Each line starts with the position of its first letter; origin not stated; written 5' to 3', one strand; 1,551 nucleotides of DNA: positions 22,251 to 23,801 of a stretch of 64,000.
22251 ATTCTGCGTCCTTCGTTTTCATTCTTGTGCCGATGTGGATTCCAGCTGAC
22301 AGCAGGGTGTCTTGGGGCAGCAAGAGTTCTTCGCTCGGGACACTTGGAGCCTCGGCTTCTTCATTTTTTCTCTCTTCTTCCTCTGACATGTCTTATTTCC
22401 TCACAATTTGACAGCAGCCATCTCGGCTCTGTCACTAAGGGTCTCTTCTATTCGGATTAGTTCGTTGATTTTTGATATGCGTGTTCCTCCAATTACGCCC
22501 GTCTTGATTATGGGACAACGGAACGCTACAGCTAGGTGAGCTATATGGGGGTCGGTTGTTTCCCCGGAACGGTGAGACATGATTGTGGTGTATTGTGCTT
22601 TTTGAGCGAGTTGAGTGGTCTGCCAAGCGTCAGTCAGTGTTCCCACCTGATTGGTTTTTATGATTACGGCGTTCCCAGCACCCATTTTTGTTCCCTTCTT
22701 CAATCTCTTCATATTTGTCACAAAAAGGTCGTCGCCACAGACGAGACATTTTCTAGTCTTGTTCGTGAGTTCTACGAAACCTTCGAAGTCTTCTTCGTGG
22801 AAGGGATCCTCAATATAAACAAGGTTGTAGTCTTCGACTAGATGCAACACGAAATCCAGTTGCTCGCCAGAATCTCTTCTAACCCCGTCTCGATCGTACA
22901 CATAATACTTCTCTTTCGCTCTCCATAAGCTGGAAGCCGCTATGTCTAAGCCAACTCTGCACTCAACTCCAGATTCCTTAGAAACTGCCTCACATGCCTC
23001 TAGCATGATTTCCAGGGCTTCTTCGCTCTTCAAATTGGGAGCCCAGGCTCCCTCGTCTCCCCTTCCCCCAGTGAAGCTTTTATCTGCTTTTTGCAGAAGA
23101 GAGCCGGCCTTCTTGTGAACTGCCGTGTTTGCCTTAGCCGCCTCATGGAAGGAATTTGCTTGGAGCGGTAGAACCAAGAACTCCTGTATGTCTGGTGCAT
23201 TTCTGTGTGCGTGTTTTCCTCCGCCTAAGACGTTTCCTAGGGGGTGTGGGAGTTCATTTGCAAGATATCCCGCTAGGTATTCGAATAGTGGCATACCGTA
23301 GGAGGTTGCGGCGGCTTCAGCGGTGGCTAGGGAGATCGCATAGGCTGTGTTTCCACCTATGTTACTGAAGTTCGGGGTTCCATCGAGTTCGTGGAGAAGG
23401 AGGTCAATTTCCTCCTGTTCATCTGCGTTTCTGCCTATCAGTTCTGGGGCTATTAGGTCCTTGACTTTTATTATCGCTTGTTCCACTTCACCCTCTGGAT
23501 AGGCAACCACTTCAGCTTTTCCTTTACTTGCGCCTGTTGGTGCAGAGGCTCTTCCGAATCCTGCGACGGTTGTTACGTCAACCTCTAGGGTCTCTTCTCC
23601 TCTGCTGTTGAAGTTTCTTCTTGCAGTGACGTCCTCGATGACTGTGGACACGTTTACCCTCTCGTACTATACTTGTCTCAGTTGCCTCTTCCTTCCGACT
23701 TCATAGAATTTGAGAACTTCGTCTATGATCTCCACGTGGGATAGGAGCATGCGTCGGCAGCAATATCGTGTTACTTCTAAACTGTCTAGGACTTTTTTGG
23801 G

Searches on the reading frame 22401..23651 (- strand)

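Call 68: search_protein_families(library=pfam, proteins=[window:22401-23651:-], max_evalue=0.0001)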
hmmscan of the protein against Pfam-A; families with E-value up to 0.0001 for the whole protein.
window:22401-23651:- (416 aa): 3 families
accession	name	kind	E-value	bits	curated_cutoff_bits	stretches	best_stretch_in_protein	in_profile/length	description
PF00113.28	Enolase_C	-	5.8e-73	246.2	21.5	1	133-413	3-289/296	Enolase, C-terminal TIM barrel domain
PF03952.21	Enolase_N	-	5.3e-36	124.1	35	1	5-126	1-131/131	Enolase, N-terminal domain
PF13378.12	MR_MLE_C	-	2.6e-08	34.3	29.4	1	212-377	26-171/219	Enolase C-terminal domain-like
